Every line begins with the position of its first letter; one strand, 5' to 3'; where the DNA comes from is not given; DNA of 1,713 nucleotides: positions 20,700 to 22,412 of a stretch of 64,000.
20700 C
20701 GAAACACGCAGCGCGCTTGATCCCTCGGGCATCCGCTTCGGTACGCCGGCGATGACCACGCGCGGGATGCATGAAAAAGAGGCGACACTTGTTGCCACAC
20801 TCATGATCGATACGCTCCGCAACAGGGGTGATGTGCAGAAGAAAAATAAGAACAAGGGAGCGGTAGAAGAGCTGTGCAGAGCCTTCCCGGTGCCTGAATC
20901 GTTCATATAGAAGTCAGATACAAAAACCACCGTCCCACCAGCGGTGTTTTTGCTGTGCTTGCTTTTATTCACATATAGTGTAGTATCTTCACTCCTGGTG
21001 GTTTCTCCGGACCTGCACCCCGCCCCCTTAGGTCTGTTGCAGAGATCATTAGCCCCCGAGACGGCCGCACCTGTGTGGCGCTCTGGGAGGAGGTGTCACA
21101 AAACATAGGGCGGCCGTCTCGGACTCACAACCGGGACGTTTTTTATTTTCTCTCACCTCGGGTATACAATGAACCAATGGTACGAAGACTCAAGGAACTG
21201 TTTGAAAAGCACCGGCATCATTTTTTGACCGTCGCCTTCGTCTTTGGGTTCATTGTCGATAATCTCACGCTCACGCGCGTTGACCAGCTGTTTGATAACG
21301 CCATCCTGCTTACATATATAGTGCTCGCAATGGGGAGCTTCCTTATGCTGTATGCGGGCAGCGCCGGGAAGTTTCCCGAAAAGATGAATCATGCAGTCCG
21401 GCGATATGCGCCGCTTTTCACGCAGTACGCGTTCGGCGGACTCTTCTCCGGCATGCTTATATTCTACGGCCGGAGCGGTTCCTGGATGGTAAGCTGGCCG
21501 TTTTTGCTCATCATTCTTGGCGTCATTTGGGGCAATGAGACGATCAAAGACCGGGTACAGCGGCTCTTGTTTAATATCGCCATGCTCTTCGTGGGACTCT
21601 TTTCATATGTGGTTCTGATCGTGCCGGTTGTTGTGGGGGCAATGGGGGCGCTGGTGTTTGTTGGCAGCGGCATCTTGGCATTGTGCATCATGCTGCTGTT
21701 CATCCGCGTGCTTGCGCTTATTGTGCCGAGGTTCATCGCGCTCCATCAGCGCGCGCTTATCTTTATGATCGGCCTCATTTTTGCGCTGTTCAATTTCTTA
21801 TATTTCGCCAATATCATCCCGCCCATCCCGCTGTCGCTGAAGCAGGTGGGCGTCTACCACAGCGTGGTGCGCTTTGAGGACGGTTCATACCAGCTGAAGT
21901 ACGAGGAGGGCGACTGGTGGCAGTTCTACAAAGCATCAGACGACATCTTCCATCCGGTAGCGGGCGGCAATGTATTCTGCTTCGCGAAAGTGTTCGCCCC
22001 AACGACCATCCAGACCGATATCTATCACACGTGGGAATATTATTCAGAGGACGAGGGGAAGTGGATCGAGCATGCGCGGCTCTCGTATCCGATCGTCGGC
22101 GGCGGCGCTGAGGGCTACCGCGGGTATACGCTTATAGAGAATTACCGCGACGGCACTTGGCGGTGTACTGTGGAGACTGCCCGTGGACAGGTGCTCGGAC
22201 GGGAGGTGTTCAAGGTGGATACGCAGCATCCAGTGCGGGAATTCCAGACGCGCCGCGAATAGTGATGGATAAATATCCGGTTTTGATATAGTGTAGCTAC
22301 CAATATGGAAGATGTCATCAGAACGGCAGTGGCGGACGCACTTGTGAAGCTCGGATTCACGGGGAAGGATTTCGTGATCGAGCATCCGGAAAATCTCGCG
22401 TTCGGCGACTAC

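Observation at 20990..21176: Attenuator or riboswitch-like leader with competing antiterminator and terminator helices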

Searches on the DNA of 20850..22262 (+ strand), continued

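Call 72: search_rna_families(source=L045, start=2700, end=2960, threshold=evalue, max_evalue=0.01, show_alignments=1)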
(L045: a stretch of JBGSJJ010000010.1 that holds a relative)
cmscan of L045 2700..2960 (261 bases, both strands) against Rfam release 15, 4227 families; matches with E-value up to 0.01: 4.
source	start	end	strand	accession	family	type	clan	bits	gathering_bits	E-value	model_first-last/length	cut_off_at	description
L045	2855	2927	+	RF00519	suhB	Gene; sRNA;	CL00108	58.8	41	6.2e-12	1-77/77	no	Makes More Granules Regulator RNA (mmgR)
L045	2722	2762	+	RF03703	mir-3622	Gene; miRNA;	-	26.6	78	0.0064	1-84/84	no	mir-3622 microRNA precursor family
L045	2722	2762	-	RF03703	mir-3622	Gene; miRNA;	-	26.4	78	0.0072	1-84/84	no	mir-3622 microRNA precursor family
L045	2721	2763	+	RF03629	mir-641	Gene; miRNA;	-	25.4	100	0.0073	1-98/98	no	mir-641 microRNA precursor family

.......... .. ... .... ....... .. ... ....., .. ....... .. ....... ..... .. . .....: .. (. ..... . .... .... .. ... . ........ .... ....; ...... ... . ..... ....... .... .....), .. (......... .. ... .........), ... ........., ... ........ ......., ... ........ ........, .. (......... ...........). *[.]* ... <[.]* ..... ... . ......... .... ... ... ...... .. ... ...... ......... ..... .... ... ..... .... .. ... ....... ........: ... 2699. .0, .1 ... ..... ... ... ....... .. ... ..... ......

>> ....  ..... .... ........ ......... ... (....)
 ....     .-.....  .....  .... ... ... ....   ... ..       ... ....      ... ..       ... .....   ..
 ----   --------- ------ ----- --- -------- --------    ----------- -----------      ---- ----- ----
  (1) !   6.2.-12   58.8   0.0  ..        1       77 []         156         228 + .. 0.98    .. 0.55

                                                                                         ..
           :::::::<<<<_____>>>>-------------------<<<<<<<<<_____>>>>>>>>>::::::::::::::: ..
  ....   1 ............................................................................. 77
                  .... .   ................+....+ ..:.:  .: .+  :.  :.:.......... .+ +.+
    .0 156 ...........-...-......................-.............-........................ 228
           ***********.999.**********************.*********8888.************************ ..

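Call 78: search_with_rna_model(model_id=R1, sources=[window, L001, L081, L083, L084, L088, L091, L095, L098, L102], max_evalue=0.000001, make_alignment=true)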
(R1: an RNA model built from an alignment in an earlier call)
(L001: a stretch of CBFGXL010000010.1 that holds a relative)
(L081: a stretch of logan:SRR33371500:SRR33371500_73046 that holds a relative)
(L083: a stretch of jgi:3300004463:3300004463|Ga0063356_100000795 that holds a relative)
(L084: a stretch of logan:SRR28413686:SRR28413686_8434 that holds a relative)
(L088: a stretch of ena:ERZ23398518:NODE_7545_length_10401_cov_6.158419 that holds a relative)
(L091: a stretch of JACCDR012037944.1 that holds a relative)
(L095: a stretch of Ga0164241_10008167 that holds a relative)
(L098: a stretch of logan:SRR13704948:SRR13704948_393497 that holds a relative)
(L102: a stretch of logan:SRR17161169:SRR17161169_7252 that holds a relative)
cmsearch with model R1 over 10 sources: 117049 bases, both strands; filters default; matches with E-value up to 0.000001: 11.
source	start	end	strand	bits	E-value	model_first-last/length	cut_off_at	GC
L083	2307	2386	+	84.2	2.6e-20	1-90/90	no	0.6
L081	2321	2405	+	83.7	3.5e-20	1-90/90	no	0.59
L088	2378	2474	+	81.1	1.8e-19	1-90/90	no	0.59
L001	2351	2447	+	80.9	1.9e-19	1-90/90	no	0.59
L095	4058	4154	+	80.9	2e-19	1-90/90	no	0.58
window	21052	21144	+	76.6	2.7e-18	1-90/90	no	0.63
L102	1304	1397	+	71.1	7.8e-17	1-90/90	no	0.53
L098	1379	1470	+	69.2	2.6e-16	1-90/90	no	0.57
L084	2343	2435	+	66.9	1e-15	1-90/90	no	0.59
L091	3053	3131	+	66.8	1.1e-15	1-90/90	no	0.57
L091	2890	2969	+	64.5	4.4e-15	1-90/90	no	0.64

Alignment A4: 11 matches aligned to the model, 107 columns, each read 5' to 3' on its own strand. Consensus structure (alignment columns), stored with it:
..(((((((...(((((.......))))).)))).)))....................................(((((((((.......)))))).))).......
